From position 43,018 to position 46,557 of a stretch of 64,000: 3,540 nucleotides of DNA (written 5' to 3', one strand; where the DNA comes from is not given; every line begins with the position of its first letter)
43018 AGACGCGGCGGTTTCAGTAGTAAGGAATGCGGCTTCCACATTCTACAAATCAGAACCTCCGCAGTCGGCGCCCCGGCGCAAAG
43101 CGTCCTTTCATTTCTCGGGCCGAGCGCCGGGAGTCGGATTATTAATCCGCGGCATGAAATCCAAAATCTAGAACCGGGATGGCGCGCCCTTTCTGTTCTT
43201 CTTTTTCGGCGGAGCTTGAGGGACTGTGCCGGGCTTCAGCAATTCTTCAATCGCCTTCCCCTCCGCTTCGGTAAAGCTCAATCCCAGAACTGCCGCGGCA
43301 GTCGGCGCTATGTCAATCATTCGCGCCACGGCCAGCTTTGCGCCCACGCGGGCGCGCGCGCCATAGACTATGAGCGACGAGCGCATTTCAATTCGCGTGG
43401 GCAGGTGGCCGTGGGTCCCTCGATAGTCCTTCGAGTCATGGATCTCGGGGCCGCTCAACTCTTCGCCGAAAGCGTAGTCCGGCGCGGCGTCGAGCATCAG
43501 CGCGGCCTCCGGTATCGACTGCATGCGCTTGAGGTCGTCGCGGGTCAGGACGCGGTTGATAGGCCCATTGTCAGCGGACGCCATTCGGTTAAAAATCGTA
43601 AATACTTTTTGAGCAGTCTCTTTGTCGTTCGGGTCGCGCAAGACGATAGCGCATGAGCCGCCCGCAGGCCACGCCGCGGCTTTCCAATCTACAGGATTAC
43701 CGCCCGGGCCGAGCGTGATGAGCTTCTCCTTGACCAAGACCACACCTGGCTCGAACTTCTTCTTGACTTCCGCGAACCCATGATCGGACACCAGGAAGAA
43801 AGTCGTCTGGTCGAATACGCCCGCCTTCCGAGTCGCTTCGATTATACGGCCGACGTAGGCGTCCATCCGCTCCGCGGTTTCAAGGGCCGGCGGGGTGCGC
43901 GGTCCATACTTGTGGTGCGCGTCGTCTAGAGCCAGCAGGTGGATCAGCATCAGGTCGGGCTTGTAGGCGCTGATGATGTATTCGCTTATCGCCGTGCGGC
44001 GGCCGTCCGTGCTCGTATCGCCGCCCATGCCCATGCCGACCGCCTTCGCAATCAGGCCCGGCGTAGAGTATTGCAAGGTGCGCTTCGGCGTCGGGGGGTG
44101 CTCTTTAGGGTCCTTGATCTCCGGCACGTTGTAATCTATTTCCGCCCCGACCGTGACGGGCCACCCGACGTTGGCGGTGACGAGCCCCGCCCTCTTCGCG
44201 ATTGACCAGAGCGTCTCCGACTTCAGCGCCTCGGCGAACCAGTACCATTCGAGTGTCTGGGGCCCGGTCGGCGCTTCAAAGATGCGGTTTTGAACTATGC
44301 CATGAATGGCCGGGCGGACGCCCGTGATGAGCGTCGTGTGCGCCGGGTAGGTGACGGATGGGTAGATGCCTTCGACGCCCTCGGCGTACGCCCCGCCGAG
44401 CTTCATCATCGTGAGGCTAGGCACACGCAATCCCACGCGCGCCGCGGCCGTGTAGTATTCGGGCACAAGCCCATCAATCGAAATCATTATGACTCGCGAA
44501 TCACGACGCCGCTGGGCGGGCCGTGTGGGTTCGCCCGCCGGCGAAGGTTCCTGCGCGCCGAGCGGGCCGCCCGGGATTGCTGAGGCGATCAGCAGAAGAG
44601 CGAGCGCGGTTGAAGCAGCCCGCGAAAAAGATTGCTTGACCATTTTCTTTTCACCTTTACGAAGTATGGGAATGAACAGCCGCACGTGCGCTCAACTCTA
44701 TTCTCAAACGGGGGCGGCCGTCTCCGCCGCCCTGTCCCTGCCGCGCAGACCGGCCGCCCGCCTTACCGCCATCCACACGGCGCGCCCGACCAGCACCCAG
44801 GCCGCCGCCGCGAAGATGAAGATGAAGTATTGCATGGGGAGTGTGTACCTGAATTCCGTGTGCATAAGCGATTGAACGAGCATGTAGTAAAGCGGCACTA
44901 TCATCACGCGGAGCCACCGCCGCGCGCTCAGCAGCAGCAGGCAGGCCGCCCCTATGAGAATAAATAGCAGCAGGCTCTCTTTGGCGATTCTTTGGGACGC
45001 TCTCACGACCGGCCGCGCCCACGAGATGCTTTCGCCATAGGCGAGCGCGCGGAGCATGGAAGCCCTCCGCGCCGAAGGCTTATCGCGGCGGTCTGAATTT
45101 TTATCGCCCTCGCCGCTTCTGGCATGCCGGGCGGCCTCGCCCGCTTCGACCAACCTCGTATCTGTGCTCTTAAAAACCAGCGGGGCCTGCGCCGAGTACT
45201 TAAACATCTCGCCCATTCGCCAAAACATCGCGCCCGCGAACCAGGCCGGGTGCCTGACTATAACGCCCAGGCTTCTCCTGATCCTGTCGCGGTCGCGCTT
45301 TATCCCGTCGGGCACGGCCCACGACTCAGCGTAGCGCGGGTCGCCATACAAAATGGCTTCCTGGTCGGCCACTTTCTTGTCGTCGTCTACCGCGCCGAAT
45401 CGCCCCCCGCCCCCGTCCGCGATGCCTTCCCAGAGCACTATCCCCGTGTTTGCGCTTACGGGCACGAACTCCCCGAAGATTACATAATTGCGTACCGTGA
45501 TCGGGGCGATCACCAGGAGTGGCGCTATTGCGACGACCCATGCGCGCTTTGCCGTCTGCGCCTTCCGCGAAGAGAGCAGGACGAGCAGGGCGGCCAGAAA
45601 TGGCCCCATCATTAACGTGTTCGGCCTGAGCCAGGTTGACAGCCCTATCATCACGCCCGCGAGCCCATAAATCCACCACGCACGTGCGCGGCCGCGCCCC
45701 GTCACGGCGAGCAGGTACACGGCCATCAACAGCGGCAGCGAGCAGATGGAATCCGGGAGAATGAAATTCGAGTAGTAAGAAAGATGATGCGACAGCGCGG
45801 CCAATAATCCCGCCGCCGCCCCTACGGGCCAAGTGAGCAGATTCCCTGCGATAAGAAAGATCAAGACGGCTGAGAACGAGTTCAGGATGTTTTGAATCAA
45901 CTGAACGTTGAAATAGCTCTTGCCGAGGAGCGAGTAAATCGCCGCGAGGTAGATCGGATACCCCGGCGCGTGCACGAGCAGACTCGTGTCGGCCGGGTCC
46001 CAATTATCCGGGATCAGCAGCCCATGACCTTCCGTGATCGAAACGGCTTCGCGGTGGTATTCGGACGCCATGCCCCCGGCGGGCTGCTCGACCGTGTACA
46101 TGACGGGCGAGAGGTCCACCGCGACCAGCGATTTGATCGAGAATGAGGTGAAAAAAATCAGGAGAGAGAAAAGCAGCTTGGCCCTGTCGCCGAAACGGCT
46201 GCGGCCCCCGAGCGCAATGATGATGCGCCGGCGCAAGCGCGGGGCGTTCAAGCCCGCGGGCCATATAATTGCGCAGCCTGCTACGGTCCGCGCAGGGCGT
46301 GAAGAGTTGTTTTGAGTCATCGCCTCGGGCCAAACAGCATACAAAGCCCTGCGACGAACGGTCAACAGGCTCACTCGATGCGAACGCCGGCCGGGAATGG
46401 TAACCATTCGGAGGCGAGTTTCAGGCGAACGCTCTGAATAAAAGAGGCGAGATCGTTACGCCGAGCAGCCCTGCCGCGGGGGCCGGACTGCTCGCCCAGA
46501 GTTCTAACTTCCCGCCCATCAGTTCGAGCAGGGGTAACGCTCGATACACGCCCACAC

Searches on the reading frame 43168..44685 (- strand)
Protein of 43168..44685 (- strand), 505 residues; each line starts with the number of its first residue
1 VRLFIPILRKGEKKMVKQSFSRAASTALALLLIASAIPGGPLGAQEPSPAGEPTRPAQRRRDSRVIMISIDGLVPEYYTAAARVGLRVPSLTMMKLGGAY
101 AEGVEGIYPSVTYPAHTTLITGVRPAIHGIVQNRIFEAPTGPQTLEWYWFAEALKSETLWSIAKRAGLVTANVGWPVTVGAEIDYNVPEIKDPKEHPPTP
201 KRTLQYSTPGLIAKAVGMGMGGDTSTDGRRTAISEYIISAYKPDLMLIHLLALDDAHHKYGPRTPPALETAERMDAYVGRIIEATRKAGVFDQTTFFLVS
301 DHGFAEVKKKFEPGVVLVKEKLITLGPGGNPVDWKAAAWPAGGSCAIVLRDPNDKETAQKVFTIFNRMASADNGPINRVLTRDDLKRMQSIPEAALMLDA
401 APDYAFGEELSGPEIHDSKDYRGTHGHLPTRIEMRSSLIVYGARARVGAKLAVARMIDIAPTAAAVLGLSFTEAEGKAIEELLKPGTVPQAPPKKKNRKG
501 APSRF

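Call 9: search_protein_families(library=pfam, proteins=[window:43168-44685:-])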
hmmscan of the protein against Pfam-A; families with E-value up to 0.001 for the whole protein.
window:43168-44685:- (505 aa): 2 families
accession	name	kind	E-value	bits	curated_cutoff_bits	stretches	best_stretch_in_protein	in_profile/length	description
PF01663.27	Phosphodiest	-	1.1e-46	160.4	23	1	65-426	1-340/342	Type I phosphodiesterase / nucleotide pyrophosphatase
PF00884.28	Sulfatase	-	6.8e-06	26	25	1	111-304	48-243/301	Sulfatase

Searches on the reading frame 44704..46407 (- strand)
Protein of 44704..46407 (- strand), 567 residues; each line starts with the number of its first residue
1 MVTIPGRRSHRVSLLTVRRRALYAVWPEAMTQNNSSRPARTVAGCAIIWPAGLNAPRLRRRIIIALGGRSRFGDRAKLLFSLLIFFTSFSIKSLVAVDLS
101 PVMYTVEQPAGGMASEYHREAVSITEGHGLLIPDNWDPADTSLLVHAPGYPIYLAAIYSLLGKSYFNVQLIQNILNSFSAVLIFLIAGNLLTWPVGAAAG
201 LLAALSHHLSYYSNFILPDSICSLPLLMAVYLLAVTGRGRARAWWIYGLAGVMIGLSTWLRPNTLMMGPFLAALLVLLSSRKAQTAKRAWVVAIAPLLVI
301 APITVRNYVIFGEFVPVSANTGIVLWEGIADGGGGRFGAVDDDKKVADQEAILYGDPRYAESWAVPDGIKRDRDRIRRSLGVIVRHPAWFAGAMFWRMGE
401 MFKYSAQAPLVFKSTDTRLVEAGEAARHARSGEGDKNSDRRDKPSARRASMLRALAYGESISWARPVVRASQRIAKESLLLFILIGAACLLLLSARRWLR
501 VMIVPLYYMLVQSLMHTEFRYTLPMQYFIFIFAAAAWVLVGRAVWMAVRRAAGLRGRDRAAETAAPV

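Call 9: search_protein_families(library=pfam, proteins=[window:44704-46407:-])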
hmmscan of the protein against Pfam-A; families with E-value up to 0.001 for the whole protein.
window:44704-46407:- (567 aa): 1 family
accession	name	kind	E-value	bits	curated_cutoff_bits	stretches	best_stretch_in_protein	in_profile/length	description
PF13231.12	PMT_2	-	1.2e-10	42.2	26.1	1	146-303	2-157/160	Dolichyl-phosphate-mannose-protein mannosyltransferase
